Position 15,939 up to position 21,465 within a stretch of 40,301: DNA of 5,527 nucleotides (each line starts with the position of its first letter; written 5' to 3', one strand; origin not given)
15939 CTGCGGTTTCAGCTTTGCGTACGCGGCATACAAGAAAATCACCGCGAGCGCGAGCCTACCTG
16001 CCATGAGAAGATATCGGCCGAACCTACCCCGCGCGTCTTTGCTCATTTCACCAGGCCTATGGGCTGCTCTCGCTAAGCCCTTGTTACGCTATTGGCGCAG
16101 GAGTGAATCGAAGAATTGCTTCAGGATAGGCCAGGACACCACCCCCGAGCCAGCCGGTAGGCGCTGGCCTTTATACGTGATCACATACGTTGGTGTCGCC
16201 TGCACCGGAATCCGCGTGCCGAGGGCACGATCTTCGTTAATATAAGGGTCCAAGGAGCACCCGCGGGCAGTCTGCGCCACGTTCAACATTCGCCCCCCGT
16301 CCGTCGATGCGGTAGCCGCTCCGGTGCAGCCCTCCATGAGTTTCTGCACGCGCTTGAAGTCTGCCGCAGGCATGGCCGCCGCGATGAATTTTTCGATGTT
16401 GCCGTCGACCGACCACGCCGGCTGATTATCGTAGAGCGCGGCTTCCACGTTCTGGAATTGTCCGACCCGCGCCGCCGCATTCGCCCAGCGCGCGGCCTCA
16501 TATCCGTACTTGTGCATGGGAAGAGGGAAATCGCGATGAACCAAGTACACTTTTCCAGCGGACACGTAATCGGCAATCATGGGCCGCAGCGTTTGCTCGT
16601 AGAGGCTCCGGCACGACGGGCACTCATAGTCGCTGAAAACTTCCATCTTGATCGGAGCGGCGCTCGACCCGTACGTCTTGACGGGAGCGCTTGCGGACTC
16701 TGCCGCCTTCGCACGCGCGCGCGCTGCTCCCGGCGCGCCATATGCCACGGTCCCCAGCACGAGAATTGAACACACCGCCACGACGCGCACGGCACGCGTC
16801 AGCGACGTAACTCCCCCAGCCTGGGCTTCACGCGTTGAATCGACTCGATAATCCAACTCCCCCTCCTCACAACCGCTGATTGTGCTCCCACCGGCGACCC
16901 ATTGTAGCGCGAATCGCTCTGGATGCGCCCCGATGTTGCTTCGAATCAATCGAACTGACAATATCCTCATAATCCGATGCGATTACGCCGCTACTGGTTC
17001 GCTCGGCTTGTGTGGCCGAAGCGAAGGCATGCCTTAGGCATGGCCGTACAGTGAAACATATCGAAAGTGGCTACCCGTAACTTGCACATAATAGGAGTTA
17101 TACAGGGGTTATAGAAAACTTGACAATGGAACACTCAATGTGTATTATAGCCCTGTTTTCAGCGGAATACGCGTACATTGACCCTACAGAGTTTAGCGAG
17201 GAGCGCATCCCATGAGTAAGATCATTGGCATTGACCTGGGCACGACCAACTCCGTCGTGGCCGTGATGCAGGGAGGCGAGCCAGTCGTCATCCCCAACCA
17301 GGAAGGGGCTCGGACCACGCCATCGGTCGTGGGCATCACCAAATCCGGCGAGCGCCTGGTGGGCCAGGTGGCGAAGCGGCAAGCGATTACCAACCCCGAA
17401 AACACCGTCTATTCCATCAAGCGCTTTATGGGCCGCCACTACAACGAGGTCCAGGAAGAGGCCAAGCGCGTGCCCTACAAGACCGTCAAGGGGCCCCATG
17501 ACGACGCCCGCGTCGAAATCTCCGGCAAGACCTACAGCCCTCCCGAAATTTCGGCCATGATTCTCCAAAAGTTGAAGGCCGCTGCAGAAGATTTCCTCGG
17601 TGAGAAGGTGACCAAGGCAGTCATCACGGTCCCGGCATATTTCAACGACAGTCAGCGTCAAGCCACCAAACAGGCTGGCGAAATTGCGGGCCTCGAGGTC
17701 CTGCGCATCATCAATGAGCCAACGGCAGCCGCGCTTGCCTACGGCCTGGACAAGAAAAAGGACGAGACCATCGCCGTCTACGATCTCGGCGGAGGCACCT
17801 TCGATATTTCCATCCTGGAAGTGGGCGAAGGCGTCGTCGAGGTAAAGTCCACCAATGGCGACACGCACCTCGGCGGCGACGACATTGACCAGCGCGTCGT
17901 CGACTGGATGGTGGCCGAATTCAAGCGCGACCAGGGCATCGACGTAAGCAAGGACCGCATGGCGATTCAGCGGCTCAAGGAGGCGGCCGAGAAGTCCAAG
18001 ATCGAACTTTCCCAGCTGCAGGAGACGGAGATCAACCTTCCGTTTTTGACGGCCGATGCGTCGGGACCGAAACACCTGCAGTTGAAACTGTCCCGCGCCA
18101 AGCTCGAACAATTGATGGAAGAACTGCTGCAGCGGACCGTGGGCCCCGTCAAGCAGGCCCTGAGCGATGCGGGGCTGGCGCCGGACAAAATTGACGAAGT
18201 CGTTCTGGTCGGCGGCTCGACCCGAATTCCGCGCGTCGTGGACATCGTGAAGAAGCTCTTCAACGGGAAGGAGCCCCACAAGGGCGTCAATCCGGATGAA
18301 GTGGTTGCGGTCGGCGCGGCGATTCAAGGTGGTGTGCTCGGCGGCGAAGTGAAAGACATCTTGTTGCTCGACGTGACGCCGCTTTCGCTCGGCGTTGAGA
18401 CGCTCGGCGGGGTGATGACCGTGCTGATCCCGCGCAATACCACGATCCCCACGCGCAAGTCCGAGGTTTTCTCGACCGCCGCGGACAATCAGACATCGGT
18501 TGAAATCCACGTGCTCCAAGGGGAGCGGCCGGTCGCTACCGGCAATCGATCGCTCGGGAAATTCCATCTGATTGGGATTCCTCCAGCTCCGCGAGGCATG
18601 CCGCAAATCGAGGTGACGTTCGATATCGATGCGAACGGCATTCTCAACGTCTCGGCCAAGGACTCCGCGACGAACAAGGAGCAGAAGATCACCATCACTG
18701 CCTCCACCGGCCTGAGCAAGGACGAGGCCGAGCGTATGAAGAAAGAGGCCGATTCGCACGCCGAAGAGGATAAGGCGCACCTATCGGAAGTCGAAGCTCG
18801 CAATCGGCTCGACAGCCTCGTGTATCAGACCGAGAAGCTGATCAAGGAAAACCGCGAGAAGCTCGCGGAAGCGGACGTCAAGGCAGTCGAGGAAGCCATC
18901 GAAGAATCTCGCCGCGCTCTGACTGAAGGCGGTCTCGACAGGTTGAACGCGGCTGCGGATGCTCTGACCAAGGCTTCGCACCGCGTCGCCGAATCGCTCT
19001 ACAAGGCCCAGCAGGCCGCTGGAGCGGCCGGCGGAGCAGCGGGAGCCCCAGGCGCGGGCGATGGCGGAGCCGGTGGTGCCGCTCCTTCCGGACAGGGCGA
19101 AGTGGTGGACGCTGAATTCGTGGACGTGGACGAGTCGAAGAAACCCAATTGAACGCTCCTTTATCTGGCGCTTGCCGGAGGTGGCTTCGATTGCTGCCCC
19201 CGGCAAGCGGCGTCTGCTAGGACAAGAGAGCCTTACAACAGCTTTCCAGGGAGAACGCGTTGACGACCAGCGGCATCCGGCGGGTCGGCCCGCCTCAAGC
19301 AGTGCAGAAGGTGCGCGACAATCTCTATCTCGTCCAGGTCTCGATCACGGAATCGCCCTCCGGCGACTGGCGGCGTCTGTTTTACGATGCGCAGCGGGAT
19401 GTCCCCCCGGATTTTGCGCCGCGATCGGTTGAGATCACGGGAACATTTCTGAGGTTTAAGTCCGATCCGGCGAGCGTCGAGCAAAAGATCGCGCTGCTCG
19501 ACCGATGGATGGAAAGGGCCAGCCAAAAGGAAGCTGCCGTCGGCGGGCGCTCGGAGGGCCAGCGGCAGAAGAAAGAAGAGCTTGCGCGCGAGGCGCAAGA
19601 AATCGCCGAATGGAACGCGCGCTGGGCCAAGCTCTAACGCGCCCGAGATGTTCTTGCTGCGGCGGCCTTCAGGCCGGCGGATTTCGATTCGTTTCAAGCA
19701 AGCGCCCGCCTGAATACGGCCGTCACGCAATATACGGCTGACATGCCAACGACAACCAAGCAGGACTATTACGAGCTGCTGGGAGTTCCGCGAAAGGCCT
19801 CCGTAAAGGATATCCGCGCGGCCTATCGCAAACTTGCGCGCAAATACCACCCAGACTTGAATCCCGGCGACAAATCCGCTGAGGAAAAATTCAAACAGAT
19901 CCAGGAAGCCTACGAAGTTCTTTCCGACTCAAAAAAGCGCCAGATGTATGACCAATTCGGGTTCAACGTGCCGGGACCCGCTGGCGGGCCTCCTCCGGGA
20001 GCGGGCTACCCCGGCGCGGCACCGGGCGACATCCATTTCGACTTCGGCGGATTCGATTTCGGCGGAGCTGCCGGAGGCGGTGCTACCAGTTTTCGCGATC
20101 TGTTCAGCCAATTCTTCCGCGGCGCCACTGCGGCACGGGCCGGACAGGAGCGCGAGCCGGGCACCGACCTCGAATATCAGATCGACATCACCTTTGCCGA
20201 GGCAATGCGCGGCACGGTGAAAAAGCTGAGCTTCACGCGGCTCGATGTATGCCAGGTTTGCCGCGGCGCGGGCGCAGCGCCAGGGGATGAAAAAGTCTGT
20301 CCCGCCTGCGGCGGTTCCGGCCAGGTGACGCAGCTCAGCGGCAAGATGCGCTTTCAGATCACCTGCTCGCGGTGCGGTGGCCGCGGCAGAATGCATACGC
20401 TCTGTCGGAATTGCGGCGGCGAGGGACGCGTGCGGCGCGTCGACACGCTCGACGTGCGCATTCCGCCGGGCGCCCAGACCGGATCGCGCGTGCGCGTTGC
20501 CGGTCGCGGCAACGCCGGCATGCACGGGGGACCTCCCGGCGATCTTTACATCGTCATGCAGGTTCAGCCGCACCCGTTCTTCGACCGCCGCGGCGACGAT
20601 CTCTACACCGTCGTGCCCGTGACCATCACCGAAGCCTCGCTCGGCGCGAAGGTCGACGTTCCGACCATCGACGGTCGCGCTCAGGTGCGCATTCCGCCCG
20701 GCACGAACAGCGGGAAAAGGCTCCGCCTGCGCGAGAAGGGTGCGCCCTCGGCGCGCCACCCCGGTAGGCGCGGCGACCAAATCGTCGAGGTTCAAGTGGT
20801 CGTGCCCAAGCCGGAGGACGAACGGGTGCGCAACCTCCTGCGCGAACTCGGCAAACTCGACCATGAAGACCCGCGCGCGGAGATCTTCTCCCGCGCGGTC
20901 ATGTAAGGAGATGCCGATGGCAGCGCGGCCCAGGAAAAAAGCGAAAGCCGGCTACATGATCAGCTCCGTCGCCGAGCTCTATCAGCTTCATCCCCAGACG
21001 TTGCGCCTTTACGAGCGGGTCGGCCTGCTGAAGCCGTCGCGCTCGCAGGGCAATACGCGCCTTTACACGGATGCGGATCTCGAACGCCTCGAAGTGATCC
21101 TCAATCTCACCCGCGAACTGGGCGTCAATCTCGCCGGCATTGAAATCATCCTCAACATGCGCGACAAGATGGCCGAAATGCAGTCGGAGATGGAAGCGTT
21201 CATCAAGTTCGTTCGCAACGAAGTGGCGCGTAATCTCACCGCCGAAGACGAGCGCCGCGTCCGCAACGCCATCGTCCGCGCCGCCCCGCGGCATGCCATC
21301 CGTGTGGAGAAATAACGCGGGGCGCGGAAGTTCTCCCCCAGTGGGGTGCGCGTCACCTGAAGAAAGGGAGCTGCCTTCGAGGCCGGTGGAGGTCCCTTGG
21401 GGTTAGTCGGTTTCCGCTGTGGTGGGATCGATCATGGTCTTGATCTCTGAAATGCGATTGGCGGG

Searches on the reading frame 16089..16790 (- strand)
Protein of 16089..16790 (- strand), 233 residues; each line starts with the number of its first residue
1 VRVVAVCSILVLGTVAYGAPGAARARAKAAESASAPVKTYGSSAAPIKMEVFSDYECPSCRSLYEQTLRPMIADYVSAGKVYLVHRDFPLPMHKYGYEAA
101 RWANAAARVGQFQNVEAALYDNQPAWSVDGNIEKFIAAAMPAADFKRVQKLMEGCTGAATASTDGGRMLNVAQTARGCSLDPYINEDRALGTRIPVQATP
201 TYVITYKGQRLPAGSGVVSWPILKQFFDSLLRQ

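Call 76: search_protein_families(library=pfam, proteins=[window:16089-16790:-], max_evalue=0.00001)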
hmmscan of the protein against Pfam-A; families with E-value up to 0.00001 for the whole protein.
window:16089-16790:- (233 aa): 1 family
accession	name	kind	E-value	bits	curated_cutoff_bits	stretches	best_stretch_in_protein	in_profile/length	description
PF13462.12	Thioredoxin_4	-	1.3e-18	68.2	23.2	1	39-204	7-145/165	Thioredoxin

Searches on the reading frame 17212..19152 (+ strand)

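Call 76: search_protein_families(library=pfam, proteins=[window:17212-19152:+], max_evalue=0.00001)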
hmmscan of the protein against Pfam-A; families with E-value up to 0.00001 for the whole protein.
window:17212-19152:+ (646 aa): 2 families
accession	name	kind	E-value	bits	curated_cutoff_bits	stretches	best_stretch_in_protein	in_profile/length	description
PF00012.26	HSP70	-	2.1e-260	865.5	20.6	1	4-597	1-598/599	Hsp70 protein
PF06723.19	MreB_Mbl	-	2.4e-16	60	27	1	131-370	91-316/327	MreB/Mbl protein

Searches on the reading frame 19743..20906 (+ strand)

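Call 76: search_protein_families(library=pfam, proteins=[window:19743-20906:+], max_evalue=0.00001)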
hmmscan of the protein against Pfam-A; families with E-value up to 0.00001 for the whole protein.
window:19743-20906:+ (387 aa): 3 families
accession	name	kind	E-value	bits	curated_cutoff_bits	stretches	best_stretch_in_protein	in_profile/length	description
PF01556.23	DnaJ_C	-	3.5e-50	170.4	26.6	1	143-355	1-152/152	DnaJ C terminal domain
PF00226.36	DnaJ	-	8.6e-29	99.9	27.8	1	8-70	1-63/63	DnaJ domain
PF00684.25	DnaJ_CXXCXGXG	-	1.5e-09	38.4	32.7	1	170-228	1-65/65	DnaJ central domain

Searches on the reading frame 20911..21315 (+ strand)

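Call 76: search_protein_families(library=pfam, proteins=[window:20911-21315:+], max_evalue=0.00001)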
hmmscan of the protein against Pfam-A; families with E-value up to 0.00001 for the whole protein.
window:20911-21315:+ (134 aa): 3 families
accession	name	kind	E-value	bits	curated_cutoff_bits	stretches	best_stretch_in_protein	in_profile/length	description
PF13411.12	MerR_1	-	1.2e-17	64.2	21.6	1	15-82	1-67/69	MerR HTH family regulatory protein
PF13591.12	MerR_2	-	4.2e-12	46.1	29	1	17-95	3-80/84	MerR HTH family regulatory protein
PF00376.29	MerR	-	1e-10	41.7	28.2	1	17-52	2-38/38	MerR family regulatory protein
